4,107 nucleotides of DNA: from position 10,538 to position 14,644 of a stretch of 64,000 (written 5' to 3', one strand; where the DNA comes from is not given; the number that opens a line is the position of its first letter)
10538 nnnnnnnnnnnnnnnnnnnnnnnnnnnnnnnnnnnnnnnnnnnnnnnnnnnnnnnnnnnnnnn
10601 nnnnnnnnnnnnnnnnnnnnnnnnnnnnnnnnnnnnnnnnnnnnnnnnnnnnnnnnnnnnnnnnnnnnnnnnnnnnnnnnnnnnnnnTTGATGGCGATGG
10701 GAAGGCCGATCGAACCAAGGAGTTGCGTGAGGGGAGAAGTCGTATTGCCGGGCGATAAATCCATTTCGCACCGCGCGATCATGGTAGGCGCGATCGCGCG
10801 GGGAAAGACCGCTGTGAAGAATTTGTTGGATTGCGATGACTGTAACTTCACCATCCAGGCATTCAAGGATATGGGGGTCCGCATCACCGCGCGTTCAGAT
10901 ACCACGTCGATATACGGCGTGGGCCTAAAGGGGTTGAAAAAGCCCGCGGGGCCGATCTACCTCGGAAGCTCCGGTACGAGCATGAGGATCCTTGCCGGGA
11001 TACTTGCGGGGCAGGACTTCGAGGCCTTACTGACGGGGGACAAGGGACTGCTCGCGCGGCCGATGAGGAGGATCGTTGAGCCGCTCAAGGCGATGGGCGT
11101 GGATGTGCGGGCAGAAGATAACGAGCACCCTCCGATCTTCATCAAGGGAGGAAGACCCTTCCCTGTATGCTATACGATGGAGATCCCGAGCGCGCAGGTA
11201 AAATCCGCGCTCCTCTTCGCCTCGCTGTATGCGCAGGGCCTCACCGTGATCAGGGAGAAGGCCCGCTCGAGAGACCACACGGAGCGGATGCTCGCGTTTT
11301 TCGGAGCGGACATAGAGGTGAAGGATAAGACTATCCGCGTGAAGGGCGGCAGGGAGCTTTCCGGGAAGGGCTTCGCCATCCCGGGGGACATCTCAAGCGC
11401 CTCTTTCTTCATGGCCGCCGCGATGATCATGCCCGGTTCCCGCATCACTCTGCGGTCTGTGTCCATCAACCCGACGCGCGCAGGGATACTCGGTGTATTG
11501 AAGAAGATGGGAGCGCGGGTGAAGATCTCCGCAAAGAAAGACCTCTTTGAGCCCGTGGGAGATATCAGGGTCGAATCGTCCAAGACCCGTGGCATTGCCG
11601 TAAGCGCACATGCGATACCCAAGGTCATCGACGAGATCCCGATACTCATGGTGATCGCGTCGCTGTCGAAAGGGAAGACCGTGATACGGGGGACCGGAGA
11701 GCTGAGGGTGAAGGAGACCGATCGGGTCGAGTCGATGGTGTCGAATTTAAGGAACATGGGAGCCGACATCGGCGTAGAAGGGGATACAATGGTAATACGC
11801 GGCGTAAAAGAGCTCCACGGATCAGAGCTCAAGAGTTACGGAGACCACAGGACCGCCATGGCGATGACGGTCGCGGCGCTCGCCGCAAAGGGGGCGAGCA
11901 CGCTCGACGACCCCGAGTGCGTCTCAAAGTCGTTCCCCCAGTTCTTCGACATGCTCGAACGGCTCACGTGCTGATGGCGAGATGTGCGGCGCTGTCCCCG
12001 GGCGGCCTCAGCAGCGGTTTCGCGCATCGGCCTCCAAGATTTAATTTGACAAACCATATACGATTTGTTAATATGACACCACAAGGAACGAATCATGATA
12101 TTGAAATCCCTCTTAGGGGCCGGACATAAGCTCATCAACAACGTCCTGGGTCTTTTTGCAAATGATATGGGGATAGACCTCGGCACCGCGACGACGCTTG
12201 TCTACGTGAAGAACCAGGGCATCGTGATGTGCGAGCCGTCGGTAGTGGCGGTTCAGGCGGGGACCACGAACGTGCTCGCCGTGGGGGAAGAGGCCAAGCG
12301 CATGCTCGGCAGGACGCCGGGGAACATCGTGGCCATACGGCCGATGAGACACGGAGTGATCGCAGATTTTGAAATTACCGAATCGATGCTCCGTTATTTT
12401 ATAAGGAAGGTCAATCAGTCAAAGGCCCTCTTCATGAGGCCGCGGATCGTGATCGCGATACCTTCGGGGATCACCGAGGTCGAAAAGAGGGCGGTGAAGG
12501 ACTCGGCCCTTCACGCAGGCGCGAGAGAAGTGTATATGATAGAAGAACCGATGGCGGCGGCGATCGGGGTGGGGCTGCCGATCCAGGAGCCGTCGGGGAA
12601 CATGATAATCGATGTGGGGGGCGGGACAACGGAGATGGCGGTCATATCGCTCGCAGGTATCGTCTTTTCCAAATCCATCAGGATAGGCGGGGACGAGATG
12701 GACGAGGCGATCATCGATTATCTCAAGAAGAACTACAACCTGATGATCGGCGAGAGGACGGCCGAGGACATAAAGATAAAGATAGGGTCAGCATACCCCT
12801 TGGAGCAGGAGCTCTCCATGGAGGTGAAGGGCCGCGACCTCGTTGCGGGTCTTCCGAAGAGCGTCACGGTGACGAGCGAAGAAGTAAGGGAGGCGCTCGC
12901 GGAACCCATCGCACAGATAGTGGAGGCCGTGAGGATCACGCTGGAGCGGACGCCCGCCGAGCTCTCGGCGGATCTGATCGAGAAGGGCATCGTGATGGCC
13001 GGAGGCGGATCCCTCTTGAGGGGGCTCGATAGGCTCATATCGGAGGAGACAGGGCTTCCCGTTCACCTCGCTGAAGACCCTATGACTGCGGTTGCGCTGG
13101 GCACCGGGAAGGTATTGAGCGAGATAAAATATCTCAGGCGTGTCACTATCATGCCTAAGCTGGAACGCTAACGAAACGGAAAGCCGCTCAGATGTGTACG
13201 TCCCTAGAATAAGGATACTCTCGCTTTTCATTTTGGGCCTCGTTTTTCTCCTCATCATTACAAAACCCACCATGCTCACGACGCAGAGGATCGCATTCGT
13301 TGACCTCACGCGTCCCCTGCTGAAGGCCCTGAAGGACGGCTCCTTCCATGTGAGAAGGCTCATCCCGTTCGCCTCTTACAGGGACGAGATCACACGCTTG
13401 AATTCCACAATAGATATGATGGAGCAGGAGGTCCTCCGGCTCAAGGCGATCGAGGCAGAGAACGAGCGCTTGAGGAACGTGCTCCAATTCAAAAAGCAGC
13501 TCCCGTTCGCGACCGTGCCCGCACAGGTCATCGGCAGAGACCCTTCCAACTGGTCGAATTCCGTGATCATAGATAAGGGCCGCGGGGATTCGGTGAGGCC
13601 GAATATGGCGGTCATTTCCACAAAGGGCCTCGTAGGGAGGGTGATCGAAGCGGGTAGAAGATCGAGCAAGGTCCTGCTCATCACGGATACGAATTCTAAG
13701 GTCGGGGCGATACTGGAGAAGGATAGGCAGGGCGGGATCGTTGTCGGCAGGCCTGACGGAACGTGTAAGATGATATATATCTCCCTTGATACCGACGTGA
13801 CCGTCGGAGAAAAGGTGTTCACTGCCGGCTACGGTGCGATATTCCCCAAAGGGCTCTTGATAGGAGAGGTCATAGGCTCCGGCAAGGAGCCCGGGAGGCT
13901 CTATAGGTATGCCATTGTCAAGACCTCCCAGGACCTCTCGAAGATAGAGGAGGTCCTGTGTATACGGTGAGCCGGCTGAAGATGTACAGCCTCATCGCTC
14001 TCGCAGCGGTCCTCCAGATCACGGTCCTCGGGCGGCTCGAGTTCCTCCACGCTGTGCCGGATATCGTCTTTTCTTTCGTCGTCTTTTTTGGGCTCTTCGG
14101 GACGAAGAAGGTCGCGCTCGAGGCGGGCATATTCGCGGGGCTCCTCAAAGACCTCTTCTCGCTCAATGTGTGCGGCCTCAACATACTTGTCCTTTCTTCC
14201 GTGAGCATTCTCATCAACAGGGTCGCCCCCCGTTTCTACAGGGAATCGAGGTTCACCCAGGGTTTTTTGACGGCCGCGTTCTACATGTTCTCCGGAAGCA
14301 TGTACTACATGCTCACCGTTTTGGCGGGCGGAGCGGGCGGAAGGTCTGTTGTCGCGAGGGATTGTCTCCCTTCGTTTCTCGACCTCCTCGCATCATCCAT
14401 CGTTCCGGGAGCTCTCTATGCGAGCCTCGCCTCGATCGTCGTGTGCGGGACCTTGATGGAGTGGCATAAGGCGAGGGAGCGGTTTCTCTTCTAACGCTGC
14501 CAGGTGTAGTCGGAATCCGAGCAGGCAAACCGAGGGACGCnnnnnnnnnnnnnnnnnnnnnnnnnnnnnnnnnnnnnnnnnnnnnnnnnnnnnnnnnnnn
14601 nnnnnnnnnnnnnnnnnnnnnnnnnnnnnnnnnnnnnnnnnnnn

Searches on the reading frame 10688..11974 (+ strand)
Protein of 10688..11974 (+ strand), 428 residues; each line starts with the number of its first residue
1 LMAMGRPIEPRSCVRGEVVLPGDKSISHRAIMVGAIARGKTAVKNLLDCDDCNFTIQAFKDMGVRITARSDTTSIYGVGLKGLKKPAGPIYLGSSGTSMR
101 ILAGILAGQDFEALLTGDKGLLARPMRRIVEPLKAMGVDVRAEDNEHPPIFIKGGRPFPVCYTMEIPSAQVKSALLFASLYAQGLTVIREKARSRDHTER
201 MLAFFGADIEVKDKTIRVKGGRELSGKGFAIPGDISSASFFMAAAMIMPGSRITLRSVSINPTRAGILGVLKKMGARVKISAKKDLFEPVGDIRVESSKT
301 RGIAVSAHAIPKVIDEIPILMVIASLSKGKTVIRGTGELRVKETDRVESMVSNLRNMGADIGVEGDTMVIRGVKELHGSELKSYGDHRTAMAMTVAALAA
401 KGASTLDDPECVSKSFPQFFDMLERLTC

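Call 113: search_protein_families(library=pfam, proteins=[window:10688-11974:+], max_evalue=0.00001)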
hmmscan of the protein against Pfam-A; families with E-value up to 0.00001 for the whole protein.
window:10688-11974:+ (428 aa): 1 family
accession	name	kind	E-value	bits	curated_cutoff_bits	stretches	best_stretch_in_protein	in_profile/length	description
PF00275.25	EPSP_synthase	-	7.7e-116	387.7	22.8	1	9-423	2-417/417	EPSP synthase (3-phosphoshikimate 1-carboxyvinyltransferase)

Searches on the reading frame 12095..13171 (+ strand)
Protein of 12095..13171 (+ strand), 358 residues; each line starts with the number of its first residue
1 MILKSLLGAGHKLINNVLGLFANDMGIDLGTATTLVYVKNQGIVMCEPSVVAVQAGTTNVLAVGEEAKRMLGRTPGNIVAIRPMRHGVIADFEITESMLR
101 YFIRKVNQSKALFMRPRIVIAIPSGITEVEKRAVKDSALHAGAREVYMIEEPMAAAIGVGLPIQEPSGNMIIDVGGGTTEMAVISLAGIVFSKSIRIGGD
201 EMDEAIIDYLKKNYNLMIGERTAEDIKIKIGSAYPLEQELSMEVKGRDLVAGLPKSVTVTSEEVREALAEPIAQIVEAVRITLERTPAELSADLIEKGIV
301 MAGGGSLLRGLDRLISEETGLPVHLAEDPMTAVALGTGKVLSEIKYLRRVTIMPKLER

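Call 113: search_protein_families(library=pfam, proteins=[window:12095-13171:+], max_evalue=0.00001)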
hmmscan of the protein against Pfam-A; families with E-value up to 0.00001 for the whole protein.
window:12095-13171:+ (358 aa): 5 families
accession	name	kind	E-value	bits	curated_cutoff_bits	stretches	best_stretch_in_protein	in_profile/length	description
PF06723.19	MreB_Mbl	-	1.9e-150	500.6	27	1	23-347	2-325/327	MreB/Mbl protein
PF00012.26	HSP70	-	6.8e-15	54.7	20.6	1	117-337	135-368/599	Hsp70 protein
PF14450.12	FtsA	-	8.3e-14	52.5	31.8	1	171-336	2-127/127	Cell division protein FtsA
PF00022.25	Actin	-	5.8e-10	38.8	27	1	27-213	9-190/410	Actin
PF11104.14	PilM_2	-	1.4e-07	31.2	27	0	275-334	255-312/340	Type IV pilus assembly protein PilM;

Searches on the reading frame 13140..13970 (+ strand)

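Call 113: search_protein_families(library=pfam, proteins=[window:13140-13970:+], max_evalue=0.00001)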
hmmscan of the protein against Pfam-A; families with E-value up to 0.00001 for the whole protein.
window:13140-13970:+ (276 aa): 1 family
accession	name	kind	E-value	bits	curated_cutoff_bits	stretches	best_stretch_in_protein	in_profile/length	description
PF04085.20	MreC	-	5e-44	150.1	28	1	130-275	1-146/147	Rod shape-determining protein MreC, barrel core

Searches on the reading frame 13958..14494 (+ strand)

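Call 114: search_protein_families(library=pfam, proteins=[window:13958-14494:+], max_evalue=0.00001)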
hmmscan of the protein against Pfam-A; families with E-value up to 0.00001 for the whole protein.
window:13958-14494:+ (178 aa): 1 family
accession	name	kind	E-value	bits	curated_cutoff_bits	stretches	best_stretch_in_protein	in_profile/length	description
PF04093.17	MreD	-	2e-08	34.9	24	1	9-119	10-120/158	rod shape-determining protein MreD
